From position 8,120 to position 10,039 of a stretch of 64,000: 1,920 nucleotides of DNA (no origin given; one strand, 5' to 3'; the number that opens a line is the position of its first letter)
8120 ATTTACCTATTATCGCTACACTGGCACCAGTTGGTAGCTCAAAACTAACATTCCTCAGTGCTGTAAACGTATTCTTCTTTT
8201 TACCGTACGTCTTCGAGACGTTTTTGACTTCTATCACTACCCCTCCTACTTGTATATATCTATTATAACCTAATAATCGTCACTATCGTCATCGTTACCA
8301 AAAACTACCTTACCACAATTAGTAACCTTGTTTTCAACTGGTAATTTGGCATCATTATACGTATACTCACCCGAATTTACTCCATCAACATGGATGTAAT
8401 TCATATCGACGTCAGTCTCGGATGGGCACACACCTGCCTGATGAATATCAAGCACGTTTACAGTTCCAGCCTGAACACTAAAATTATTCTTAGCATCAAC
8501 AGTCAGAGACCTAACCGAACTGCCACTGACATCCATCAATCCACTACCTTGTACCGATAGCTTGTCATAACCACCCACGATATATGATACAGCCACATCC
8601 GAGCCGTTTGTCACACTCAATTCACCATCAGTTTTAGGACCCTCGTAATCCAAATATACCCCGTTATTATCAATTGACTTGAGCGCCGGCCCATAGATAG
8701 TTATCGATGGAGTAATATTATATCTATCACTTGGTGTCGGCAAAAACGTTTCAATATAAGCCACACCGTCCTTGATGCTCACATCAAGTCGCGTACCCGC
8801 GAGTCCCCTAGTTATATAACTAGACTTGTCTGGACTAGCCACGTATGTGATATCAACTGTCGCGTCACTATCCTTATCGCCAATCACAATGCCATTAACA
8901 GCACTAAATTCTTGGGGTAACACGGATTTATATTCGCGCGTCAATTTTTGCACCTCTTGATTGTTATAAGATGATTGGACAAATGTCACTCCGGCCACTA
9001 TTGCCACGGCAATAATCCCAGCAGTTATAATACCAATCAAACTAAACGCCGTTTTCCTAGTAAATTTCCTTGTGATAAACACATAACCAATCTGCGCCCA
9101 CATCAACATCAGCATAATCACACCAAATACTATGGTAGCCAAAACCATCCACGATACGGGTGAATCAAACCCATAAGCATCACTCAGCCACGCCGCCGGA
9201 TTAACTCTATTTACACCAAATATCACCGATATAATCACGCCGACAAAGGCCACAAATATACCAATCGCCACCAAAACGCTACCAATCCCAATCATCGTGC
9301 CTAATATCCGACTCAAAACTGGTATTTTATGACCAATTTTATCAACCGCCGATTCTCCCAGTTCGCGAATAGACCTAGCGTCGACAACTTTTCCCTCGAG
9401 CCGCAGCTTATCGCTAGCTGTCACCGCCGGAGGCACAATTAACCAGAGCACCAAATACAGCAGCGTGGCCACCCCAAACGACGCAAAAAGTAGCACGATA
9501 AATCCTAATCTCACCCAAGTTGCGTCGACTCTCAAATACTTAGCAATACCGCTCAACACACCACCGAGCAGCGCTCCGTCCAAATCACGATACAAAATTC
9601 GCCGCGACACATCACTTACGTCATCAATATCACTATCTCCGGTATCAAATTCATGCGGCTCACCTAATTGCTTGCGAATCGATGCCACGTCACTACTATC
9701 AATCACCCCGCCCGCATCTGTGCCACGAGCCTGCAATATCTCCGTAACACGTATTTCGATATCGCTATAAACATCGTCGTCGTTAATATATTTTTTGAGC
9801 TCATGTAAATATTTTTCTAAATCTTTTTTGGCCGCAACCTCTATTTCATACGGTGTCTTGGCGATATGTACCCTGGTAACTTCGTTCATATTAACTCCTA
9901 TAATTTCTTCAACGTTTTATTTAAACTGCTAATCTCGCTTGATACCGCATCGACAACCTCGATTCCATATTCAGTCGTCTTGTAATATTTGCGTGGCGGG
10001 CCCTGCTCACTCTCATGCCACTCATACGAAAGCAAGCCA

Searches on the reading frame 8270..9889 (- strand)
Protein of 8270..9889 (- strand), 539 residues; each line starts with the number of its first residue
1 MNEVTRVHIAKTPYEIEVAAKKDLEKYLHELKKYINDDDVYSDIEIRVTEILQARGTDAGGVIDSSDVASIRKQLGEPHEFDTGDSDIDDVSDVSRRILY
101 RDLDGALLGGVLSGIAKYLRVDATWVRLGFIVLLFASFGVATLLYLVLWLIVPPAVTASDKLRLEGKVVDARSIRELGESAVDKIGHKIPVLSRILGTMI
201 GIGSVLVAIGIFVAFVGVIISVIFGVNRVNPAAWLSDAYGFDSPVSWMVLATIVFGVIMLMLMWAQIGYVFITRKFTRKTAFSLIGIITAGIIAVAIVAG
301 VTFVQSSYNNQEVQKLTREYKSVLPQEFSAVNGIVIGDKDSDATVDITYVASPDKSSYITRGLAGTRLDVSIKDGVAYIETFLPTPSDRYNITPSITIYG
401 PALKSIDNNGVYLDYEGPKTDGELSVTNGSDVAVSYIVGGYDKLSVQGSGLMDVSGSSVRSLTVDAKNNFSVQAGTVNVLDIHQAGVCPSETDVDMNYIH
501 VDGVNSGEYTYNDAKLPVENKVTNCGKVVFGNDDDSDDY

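Call 80: search_protein_families(library=pfam, proteins=[window:8270-9889:-], max_evalue=0.00001)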
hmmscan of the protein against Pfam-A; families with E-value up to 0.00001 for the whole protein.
window:8270-9889:- (539 aa): 2 families
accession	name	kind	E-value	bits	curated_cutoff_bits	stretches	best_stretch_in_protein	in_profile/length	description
PF04024.17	PspC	-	1e-17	64.1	25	1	99-154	3-57/58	PspC domain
PF22571.1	LiaI-LiaF-TM_PspC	-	6.7e-06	26.4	27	1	173-300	7-136/142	PspC transmembrane region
